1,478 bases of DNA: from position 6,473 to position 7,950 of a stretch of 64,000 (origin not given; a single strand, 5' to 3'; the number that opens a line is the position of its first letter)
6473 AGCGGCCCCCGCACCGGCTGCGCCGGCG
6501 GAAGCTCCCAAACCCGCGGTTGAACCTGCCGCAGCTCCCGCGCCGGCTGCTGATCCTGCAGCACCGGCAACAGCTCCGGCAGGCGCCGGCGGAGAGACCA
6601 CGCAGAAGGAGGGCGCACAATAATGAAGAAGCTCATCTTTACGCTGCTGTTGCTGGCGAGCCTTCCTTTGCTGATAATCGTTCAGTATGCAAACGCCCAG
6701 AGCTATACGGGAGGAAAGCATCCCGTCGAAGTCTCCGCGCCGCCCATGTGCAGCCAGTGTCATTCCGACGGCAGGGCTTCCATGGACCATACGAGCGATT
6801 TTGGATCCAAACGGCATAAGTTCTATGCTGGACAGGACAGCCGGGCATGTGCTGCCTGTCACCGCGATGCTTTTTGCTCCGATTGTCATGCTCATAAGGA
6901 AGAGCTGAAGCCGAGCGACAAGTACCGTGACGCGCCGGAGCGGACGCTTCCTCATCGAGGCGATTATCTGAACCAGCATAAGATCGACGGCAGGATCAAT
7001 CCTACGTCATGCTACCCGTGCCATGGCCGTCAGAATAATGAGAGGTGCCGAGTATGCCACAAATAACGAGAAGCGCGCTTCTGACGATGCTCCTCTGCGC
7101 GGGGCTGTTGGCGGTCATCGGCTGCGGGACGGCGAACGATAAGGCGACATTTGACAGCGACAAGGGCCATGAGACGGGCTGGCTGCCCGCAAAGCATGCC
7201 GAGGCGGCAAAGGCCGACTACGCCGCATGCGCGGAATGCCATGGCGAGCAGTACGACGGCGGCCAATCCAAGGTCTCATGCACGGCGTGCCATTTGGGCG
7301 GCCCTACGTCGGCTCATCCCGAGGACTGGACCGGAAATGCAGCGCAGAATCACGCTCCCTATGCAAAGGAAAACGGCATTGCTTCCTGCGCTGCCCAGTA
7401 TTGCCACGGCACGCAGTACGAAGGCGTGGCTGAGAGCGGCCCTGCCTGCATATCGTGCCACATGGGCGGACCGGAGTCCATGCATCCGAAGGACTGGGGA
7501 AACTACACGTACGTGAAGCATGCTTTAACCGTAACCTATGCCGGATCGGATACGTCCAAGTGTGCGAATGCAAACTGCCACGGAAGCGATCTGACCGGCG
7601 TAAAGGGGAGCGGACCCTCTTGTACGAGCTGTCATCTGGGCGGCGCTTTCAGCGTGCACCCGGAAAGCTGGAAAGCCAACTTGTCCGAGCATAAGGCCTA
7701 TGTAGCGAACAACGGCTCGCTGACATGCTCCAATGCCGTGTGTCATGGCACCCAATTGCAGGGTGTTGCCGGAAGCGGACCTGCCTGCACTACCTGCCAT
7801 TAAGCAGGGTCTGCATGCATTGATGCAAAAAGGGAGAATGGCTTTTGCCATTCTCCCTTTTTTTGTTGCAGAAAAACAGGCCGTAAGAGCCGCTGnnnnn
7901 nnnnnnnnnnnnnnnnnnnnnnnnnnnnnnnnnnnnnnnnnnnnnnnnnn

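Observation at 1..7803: Porin-cytochrome-like extracellular electron-transfer gene cluster with an unusual architecture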

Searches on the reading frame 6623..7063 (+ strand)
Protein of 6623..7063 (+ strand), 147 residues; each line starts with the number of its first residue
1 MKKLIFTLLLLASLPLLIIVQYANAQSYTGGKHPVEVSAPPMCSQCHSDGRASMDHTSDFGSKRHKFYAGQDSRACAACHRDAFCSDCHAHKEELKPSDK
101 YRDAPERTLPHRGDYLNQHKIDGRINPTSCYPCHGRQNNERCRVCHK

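Call 4: search_protein_families(library=pfam, proteins=[window:6623-7063:+], max_evalue=0.01)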
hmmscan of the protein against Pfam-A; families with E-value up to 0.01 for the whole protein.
window:6623-7063:+ (147 aa): 1 family
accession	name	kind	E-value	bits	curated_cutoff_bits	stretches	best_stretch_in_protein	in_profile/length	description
PF14522.11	Cytochrome_C7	-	0.0025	18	24.8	0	36-82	8-50/67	Cytochrome c7 and related cytochrome c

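Call 5: search_protein_families(library=ncbifam, proteins=[window:6623-7063:+], max_evalue=0.01)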
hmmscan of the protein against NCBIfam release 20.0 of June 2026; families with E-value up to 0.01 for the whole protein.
window:6623-7063:+ (147 aa): 0 families

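Call 20: search_solved_structures(query=window:6623-7063:+, max_evalue=10)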
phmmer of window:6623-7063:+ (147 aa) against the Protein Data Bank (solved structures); distinct sequences matched with E-value up to 10: 4.
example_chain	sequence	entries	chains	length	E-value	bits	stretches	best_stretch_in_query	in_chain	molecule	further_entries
1m1p_A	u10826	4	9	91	0.38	14.1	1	33-54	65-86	Small tetraheme cytochrome c | Periplasmic tetraheme cytochrome c CctA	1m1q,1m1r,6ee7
2j7a_C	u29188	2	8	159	0.62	13.4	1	79-140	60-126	CYTOCHROME C QUINOL DEHYDROGENASE NRFH | NAPC/NIRT CYTOCHROME C FAMILY PROTEIN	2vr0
6hr0_A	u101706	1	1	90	0.7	13.2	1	33-53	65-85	Cytochrome C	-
2k3v_A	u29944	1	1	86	0.86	12.9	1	33-52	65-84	Tetraheme cytochrome c-type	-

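Call 24: search_protein_families(library=pfam, proteins=[window:6623-7063:+], max_evalue=10)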
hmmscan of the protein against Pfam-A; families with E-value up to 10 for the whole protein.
window:6623-7063:+ (147 aa): 6 families
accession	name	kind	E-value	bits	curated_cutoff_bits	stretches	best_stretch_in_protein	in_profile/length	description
PF14522.11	Cytochrome_C7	-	0.0025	18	24.8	2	36-82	8-50/67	Cytochrome c7 and related cytochrome c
PF25436.1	BSD2_CRD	-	0.052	14.2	27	1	42-89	15-55/69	BSD2 cysteine rich domain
PF08139.17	LPAM_1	-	1.3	10.1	20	1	1-12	1-12/18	Prokaryotic membrane lipoprotein lipid attachment site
PF02008.25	zf-CXXC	-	1.4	9.4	26.5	2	74-96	10-32/48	CXXC zinc finger domain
PF09699.15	Paired_CXXCH_1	-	1.6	9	20.6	1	39-50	28-39/41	Doubled CXXCH motif (Paired_CXXCH_1)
PF02085.21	Cytochrom_CIII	-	2.3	9.1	22.9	0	80-142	28-97/101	Class III cytochrome C family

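Call 28: find_homologous_proteins(query=window:6623-7063:+, max_evalue=0.001)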
Query window:6623-7063:+ (147 aa): 695 proteins with E <= 0.001 among 749 candidates; the best 120 are listed.
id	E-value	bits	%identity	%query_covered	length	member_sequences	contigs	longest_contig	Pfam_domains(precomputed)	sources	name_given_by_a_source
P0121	1.7e-98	345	100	100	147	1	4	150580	-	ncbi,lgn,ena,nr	ncbi:MAG: hypothetical protein M0042_05345 [Nitrospiraceae bacterium]|nr:hypothetical protein [Nitro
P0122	1.7e-72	260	74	100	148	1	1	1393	-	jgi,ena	-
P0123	1.6e-65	238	67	100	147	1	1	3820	-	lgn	-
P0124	8.6e-65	235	78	79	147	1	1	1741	-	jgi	jgi:hypothetical protein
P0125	2.6e-64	234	68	100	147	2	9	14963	-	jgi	jgi:hypothetical protein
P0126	9.0e-64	232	74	81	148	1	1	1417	-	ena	-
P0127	9.6e-64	232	65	100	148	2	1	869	-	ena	-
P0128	1.3e-63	232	66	99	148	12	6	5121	-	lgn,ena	-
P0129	1.6e-63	231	66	100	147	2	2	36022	-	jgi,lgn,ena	-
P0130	2.0e-63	231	68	99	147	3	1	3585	-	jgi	jgi:hypothetical protein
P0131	2.7e-63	231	66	100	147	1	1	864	-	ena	-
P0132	3.4e-63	230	66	100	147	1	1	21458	-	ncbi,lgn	-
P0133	7.4e-63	229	75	80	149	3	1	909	-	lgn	-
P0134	1.0e-62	229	75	85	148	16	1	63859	-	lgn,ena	-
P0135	1.1e-62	229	68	100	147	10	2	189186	-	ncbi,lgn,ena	-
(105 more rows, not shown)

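Call 43: search_protein_representatives(alignment_id=A2)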
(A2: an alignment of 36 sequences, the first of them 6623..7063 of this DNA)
Query: 36 sequences, 147 profile positions. Proteins with E-value up to 0.001 (for the whole library): 472; up to 1e-10: 121; up to 1e-30: 16. The best 150 are listed.
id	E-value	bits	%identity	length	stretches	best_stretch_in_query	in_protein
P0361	5.5e-73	259.9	-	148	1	1-146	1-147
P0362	3.1e-54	199.0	-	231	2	29-146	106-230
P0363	5.5e-46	172.2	-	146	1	6-147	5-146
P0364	4.3e-40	153.1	-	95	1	1-95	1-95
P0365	2.3e-39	150.8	-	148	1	5-147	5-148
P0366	3.4e-39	150.2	-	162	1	10-147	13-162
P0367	5.9e-38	146.2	-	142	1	3-113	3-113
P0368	6.8e-37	142.8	-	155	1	8-146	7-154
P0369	1.3e-36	141.9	-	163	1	9-147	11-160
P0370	4.5e-36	140.1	-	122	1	2-104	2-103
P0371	2.5e-34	134.4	-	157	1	1-147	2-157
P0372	4.7e-34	133.5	-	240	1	49-135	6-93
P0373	6.8e-33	129.8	-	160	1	7-147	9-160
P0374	2.9e-32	127.7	-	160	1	3-146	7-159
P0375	5.5e-32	126.9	-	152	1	8-147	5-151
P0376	5.5e-32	126.8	-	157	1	10-146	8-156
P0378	4.5e-28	114.2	-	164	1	11-146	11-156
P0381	1.5e-25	106.0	-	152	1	7-146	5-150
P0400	1.2e-19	86.9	-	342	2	41-146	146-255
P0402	2.3e-19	85.9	-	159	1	26-146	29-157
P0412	8.6e-18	80.8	-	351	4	23-146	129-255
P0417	1.3e-16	76.9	-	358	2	44-146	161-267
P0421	1.7e-15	73.4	-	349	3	44-146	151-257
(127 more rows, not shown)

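Call 45: list_cluster_members(proteins=[P0363, P0365, P0368, P0371, P0373, P0374, P0376, P0378, P0381, P0402])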
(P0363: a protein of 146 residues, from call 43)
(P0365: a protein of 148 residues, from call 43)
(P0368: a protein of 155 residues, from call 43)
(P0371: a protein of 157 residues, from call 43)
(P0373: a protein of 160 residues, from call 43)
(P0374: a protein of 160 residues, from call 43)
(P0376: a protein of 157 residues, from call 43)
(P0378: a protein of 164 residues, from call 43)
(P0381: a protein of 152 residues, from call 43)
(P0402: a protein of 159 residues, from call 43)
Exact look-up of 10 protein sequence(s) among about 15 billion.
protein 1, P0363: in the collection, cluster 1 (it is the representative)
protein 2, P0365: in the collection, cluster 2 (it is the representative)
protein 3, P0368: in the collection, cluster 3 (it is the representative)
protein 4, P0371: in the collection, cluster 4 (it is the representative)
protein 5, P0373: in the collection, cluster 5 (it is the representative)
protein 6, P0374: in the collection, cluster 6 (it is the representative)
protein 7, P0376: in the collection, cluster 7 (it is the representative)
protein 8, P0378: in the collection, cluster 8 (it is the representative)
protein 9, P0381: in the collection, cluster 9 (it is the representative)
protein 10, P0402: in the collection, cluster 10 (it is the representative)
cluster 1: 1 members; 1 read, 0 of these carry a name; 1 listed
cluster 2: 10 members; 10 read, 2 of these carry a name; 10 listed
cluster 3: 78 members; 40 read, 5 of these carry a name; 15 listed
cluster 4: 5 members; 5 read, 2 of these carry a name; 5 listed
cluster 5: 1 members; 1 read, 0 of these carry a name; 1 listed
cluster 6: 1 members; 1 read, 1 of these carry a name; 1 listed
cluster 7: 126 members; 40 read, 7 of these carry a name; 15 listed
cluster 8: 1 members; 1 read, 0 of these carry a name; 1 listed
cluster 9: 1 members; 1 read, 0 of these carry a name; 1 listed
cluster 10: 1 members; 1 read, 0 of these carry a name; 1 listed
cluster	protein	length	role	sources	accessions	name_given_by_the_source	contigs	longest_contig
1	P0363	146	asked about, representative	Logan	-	-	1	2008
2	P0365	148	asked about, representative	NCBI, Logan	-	-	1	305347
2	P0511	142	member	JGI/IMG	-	hypothetical protein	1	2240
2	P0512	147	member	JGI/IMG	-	hypothetical protein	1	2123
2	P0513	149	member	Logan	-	-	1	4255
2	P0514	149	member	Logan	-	-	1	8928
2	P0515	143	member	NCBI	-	-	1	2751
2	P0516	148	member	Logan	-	-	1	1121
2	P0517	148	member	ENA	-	-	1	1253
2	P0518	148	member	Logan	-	-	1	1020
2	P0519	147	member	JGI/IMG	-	-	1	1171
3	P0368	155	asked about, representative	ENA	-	-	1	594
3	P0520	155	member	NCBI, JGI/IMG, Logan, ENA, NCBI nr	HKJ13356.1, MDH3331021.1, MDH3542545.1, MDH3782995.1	MAG: hypothetical protein OES28_05390 [Desulfobulbaceae bacterium] | hypothetical protein | hypothetical protein [Desulfobulbaceae bacterium]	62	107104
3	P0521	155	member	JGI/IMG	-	hypothetical protein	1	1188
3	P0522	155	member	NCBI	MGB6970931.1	MAG: hypothetical protein WBD61_02110 [Desulfobulbales bacterium]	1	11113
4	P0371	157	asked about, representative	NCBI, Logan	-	-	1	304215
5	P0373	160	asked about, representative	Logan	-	-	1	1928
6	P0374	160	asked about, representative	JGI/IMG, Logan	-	hypothetical protein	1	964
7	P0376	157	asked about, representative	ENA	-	-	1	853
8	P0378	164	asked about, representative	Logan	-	-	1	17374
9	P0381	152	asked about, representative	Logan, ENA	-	-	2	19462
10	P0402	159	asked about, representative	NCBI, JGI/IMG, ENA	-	-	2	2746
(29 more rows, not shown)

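Call 78: search_protein_families(library=ncbifam, proteins=[P0400, P0412, P0417, P0421, P0368, P0371, P0376], max_evalue=0.01)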
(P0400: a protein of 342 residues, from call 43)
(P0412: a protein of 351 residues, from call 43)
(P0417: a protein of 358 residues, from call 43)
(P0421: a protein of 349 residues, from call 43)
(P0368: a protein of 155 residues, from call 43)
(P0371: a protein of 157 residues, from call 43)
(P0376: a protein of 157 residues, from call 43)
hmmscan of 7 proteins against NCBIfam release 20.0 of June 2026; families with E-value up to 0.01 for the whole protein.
P0400 (342 aa): 2 families
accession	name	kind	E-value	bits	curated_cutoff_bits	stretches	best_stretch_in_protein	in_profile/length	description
NF041781.1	mnquin_red_QrcA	equivalog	9.4e-09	35.1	180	2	98-143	28-74/174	menaquinone reductase multiheme cytochrome c subunit QrcA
TIGR03507.1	decahem_SO1788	subfamily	5.8e-07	28.4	209.3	1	55-248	491-662/672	OmcA/MtrC family decaheme c-type cytochrome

P0412 (351 aa): 1 family
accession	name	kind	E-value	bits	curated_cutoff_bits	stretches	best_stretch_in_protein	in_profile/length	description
NF038038.1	cytoc_DsrJ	equivalog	0.00081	19.7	100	0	264-313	66-115/121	sulfate reduction electron transfer complex DsrMKJOP subunit DsrJ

P0417 (358 aa): 1 family
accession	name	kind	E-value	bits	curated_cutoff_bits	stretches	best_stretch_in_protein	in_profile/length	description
NF041781.1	mnquin_red_QrcA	equivalog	3.3e-05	23.6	180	1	29-83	24-76/174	menaquinone reductase multiheme cytochrome c subunit QrcA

P0421 (349 aa): 4 families
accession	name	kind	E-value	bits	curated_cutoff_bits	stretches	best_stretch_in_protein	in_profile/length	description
NF041781.1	mnquin_red_QrcA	equivalog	9.8e-11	41.6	180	2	9-76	10-75/174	menaquinone reductase multiheme cytochrome c subunit QrcA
NF040968.1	FeS_ExtO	equivalog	0.00075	18.4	200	1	7-145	4-140/416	selenite/tellurite reduction operon b-type cytochrome iron-sulfur cluster-binding subunit ExtO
NF038038.1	cytoc_DsrJ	equivalog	0.00087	19.6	100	0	175-207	77-112/121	sulfate reduction electron transfer complex DsrMKJOP subunit DsrJ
NF040967.1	cytc_ExtN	equivalog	0.00091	18.2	200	1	7-144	4-139/415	selenite/tellurite reduction operon c-type cytochrome ExtN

P0368 (155 aa): 0 families

P0371 (157 aa): 0 families

P0376 (157 aa): 0 families

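Call 83: search_solved_structures(query=A2, max_evalue=1, show_alignments=2)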
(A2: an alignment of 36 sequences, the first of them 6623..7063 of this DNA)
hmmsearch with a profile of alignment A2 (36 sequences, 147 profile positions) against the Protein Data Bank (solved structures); distinct sequences matched with E-value up to 1: 6.
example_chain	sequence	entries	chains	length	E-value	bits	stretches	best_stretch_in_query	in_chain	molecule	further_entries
6h3v_A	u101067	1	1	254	0.18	14.8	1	32-101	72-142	Envelopment polyprotein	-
3ml1_B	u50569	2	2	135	0.19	14.8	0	44-97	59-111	Diheme cytochrome c napB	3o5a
6hr0_A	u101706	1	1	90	0.23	14.5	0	44-93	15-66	Cytochrome C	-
2j7a_C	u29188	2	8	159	0.24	14.4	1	80-140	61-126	CYTOCHROME C QUINOL DEHYDROGENASE NRFH | NAPC/NIRT CYTOCHROME C FAMILY PROTEIN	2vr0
9jg8_C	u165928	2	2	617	0.58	13.2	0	29-80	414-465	Peptidase C39-like domain-containing protein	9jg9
1m1p_A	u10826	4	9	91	0.79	12.8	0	30-54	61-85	Small tetraheme cytochrome c | Periplasmic tetraheme cytochrome c CctA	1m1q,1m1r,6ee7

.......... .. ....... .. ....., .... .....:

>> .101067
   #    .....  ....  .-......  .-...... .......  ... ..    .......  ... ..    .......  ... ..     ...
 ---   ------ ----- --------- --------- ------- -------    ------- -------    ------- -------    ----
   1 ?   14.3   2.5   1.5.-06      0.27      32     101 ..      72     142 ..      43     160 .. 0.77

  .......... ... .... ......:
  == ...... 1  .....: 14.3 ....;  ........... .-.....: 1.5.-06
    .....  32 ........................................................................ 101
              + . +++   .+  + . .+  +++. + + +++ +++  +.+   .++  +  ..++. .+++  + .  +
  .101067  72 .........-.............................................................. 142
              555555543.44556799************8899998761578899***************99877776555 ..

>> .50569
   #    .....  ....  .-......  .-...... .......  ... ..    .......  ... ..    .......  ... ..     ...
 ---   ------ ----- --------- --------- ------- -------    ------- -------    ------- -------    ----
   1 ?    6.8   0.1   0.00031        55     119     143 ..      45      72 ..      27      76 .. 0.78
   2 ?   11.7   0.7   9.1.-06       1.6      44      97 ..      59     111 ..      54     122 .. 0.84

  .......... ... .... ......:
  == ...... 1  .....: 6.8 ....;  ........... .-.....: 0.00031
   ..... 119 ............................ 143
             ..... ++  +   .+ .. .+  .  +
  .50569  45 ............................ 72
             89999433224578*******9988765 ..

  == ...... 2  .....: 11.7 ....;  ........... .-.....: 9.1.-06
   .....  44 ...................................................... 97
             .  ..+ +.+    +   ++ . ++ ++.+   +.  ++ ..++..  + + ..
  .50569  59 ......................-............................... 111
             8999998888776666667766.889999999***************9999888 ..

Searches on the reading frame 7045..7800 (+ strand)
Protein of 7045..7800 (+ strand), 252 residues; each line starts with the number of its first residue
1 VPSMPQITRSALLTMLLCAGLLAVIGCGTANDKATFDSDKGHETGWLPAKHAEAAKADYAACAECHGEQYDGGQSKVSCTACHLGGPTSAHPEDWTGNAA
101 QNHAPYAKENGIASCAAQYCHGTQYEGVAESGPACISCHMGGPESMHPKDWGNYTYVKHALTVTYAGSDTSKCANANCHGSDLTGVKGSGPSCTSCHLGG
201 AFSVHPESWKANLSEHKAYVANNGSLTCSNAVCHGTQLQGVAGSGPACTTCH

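Call 4: search_protein_families(library=pfam, proteins=[window:7045-7800:+], max_evalue=0.01)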
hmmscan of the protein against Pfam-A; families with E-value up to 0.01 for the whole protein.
window:7045-7800:+ (252 aa): 1 family
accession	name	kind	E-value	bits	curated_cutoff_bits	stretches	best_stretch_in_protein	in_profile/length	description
PF14537.11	Cytochrom_c3_2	-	0.0019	19.1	25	0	175-252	9-78/79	Cytochrome c3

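Call 5: search_protein_families(library=ncbifam, proteins=[window:7045-7800:+], max_evalue=0.01)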
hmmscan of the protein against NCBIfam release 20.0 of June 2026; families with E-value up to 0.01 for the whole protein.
window:7045-7800:+ (252 aa): 2 families
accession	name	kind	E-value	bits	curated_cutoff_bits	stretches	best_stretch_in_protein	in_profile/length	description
NF045773.1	cytochro_C550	exception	0.00056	19.8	125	1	13-74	11-72/118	cytochrome c550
NF045774.1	cytochro_C551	exception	0.0021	18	118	1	12-74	5-62/110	cytochrome c551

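Call 21: search_solved_structures(query=window:7045-7800:+, max_evalue=10)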
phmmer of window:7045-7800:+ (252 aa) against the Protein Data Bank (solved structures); distinct sequences matched with E-value up to 10: 4.
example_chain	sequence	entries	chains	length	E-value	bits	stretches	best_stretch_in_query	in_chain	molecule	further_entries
1w79_A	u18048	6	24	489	0.0031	20.7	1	13-90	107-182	D-alanyl-D-alanine carboxypeptidase | D-ALANYL-D-ALANINE CARBOXYPEPTIDASE,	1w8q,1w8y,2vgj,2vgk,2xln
3zcz_A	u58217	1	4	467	0.0057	19.8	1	13-90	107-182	D-ALANYL-D-ALANINE CARBOXYPEPTIDASE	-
2wke_A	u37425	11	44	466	0.0064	19.7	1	13-90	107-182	D-ALANYL-D-ALANINE CARBOXYPEPTIDASE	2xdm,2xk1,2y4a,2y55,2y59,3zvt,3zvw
8eqm_V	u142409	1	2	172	0.6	13.2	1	68-131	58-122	Cytochrome c-550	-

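Call 24: search_protein_families(library=pfam, proteins=[window:7045-7800:+], max_evalue=10)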
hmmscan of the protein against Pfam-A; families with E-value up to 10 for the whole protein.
window:7045-7800:+ (252 aa): 6 families
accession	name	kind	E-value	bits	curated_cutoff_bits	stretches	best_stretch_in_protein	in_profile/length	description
PF14537.11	Cytochrom_c3_2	-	0.0019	19.1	25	2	175-252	9-78/79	Cytochrome c3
PF14522.11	Cytochrome_C7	-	0.013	15.7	24.8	2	50-83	32-66/67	Cytochrome c7 and related cytochrome c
PF02817.22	E3_binding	-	0.09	13.5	23.7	1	179-191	14-26/36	e3 binding domain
PF10080.14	FtrD-like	-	0.21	12.2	26.3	1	50-83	25-58/101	Membrane iron-sulfur containing protein FtrD-like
PF05093.18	CIAPIN1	-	3.3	8.7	22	1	134-203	18-79/99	Cytokine-induced anti-apoptosis inhibitor 1, Fe-S biogenesis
PF02085.21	Cytochrom_CIII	-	3.3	8.6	22.9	1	35-83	57-101/101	Class III cytochrome C family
